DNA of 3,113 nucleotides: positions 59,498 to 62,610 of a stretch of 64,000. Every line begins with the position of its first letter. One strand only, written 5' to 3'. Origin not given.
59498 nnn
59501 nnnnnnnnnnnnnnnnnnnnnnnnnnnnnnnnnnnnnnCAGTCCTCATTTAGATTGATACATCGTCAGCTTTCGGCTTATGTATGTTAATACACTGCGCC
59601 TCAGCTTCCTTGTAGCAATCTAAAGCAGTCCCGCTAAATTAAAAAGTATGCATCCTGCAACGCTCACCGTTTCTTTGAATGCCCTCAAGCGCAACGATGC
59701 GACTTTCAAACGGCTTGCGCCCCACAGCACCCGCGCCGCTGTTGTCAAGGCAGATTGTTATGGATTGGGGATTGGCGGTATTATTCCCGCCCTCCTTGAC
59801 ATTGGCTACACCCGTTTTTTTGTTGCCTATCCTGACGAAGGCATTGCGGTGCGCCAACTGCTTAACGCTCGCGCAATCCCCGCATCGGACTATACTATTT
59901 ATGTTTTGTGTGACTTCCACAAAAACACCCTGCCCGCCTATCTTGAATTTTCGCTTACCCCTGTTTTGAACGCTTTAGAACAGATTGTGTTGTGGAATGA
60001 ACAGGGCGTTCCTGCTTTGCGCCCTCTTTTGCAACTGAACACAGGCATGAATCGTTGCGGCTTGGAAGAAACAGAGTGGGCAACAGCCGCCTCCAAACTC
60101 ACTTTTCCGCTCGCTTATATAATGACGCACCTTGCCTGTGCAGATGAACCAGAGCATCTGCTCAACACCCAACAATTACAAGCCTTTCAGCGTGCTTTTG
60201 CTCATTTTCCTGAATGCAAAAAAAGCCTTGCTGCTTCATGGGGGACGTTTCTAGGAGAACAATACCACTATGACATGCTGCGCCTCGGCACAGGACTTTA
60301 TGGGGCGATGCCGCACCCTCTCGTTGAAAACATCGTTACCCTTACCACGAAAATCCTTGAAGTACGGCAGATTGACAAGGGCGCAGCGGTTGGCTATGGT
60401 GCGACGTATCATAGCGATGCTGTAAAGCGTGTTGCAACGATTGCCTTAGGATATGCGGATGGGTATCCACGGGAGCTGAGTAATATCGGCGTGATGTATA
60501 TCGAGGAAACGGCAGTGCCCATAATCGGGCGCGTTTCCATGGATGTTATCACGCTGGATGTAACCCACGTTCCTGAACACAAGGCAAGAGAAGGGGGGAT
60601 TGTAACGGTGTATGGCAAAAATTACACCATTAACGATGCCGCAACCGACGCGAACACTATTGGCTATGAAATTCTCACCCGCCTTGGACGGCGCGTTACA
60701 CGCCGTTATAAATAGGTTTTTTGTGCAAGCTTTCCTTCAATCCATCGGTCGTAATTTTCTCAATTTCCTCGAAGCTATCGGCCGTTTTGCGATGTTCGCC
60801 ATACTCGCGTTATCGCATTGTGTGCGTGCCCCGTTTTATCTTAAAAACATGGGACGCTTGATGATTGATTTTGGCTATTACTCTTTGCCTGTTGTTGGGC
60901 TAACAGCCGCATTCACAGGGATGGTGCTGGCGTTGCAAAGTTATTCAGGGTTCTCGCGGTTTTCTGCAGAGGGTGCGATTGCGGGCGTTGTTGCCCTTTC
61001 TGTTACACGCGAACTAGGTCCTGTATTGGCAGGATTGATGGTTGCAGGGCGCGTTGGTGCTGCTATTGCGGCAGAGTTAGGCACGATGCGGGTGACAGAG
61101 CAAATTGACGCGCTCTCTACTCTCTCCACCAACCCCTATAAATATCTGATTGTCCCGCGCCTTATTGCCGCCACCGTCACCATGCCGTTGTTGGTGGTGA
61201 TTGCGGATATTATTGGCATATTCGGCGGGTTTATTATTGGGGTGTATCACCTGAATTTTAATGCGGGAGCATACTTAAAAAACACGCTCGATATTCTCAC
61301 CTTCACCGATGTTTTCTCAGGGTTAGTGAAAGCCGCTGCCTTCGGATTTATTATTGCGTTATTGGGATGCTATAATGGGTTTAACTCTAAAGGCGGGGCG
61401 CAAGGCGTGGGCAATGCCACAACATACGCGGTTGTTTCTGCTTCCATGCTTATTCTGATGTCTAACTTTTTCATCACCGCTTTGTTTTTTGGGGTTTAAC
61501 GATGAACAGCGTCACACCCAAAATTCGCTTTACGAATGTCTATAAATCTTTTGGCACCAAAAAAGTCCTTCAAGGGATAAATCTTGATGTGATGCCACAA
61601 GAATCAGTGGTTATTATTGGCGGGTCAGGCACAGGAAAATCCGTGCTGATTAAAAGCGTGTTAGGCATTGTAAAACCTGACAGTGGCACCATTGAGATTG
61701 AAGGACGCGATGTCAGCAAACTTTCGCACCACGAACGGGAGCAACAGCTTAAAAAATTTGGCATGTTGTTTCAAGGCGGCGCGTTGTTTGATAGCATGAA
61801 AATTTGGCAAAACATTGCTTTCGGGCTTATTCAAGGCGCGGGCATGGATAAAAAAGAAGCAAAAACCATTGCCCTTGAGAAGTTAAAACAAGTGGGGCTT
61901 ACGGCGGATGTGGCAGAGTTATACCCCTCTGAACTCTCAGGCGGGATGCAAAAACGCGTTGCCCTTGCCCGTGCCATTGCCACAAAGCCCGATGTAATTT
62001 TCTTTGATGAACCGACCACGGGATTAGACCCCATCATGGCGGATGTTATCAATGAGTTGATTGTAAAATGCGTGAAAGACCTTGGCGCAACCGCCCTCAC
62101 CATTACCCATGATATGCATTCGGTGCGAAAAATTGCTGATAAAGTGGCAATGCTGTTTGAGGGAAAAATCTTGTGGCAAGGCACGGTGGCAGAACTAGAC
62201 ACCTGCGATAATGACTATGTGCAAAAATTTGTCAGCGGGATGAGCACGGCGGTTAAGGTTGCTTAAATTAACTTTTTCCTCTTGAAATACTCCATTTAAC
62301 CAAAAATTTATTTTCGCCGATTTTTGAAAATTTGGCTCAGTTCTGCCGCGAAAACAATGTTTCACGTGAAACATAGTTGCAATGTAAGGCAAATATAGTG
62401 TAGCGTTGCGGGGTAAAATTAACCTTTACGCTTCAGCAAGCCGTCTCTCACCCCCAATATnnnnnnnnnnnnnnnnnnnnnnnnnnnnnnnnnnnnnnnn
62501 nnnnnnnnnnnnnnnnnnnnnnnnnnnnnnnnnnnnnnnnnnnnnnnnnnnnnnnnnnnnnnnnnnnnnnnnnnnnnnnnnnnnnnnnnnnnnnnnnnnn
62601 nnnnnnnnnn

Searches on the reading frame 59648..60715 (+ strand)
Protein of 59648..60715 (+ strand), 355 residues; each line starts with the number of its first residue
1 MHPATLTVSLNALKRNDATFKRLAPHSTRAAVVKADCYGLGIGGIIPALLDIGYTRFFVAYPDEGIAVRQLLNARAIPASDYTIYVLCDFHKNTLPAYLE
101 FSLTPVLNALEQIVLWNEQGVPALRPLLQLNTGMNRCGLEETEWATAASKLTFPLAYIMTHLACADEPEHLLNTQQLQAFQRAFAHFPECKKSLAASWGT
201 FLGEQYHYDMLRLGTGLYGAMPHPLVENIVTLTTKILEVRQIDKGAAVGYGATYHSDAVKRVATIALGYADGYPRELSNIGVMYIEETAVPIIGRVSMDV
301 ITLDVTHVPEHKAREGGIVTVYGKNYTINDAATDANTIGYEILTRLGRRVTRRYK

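Call 11: search_protein_families(library=ncbifam, proteins=[window:59648-60715:+])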
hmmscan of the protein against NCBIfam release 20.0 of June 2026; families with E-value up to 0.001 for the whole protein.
window:59648-60715:+ (355 aa): 9 families
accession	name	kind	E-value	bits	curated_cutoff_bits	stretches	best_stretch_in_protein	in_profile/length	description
NF000792.0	PRK00053.2-3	equivalog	2.6e-70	237.4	384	1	4-355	4-359/360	alanine racemase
TIGR00492.1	alr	equivalog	6.2e-66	222.8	168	1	4-354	3-367/369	alanine racemase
NF008897.0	PRK11930.1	equivalog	1.5e-60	205.1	804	1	2-354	458-819/822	bifunctional UDP-N-acetylmuramoyl-tripeptide:D-alanyl-D-alanine ligase/alanine racemase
NF033131.1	vanT-G-Cterm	exception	4.7e-49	167.2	460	1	6-353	5-367/368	serine racemase VanT catalytic subunit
NF002970.2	PRK03646.1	exception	5.4e-47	160.6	600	1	3-351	4-352/356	catabolic alanine racemase DadX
NF033132.1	vanT-CELN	equivalog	3e-32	111.9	900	1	5-352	341-695/697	membrane-bound serine racemase VanT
NF009879.0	PRK13340.1-4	subfamily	8.8e-26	90.7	434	2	193-332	240-378/406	alanine racemase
NF000791.0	PRK00053.2-2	equivalog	1.1e-25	90.6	218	1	26-353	24-338/340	alanine racemase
NF033133.1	vanT-L-cat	exception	7.5e-21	74.7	750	1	11-351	15-362/366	serine racemase VanT-L catalytic subunit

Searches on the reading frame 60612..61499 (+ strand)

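Call 11: search_protein_families(library=ncbifam, proteins=[window:60612-61499:+])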
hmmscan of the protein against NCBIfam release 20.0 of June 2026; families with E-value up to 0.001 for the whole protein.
window:60612-61499:+ (295 aa): 2 families
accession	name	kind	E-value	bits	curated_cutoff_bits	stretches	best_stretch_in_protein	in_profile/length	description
TIGR00056.1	TIGR00056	subfamily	2.5e-76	256.8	212.2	1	41-293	6-257/260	MlaE family lipid ABC transporter permease subunit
NF033619.1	perm_MlaE_1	exception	7.5e-63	212.5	315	1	44-294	2-253/253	lipid asymmetry maintenance ABC transporter permease subunit MlaE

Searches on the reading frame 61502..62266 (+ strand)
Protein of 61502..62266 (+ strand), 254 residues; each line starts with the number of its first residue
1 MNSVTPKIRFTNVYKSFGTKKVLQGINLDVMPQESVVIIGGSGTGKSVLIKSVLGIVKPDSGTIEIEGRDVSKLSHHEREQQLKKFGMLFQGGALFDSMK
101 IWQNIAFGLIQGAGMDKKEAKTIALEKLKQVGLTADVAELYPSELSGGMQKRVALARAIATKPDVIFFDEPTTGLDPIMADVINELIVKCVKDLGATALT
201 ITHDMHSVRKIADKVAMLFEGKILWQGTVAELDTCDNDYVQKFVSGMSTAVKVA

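Call 11: search_protein_families(library=ncbifam, proteins=[window:61502-62266:+])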
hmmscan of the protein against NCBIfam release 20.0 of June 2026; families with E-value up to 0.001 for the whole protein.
window:61502-62266:+ (254 aa): 188 families (the best 25 are shown)
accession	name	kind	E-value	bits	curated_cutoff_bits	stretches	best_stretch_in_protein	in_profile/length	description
TIGR01186.1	proV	subfamily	3.8e-54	184.2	326.6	1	17-247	3-233/363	betaine/proline/choline family ABC transporter ATP-binding protein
NF008809.0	PRK11831.1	equivalog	3.5e-53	180.6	441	1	8-248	9-248/270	phospholipid ABC transporter ATP-binding protein MlaF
TIGR03265.1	PhnT2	equivalog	2.9e-51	174.8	457.7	1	7-247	4-238/353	putative 2-aminoethylphosphonate ABC transporter ATP-binding protein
NF007027.0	PRK09493.1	equivalog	1.6e-50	171.7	379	1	8-243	2-235/240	glutamine ABC transporter ATP-binding protein GlnQ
TIGR04521.1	ECF_ATPase_2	equivalog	1e-49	169.1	330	1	15-233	13-233/279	energy-coupling factor transporter ATPase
TIGR00968.1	3a0106s01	subfamily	1.1e-46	159.3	342.75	1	8-246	1-233/237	sulfate ABC transporter ATP-binding protein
TIGR00972.1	3a0107s01c2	equivalog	1.1e-46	159.2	343.2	1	8-247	2-246/248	phosphate ABC transporter ATP-binding protein PstB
TIGR02315.1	ABC_phnC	equivalog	2.3e-45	154.9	266.1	1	8-234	2-235/243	phosphonate ABC transporter ATP-binding protein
TIGR03005.1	ectoine_ehuA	equivalog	4.9e-45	153.7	345.4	1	8-244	1-247/252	ectoine/hydroxyectoine ABC transporter ATP-binding protein EhuA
TIGR02314.1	ABC_MetN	equivalog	7.6e-45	153.4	499.7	1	18-244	14-241/343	methionine ABC transporter ATP-binding protein MetN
TIGR03258.1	PhnT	equivalog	1e-44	153.1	499.15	1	8-244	9-240/359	2-aminoethylphosphonate ABC transport system ATP-binding subunit PhnT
NF008338.0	PRK11124.1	equivalog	3.5e-44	151.1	369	1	8-244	3-240/242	arginine ABC transporter ATP-binding protein ArtP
NF008428.0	PRK11264.1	equivalog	6.6e-44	150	406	1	8-232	4-231/250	L-cystine ABC transporter ATP-binding protein TcyN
NF040933.2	ABC_arch_GlcV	equivalog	1e-43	149.6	450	1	7-244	2-242/357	glucose ABC transporter ATP-binding protein GlcV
NF007480.0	PRK10070.1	equivalog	2.5e-43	148.4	444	1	27-248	48-269/400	glycine betaine/L-proline ABC transporter ATP-binding protein ProV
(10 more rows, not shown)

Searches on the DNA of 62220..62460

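Call 53: search_rna_families(source=window, start=62220, end=62460, threshold=evalue, max_evalue=1)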
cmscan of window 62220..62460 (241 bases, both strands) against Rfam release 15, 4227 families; matches with E-value up to 1: 0.
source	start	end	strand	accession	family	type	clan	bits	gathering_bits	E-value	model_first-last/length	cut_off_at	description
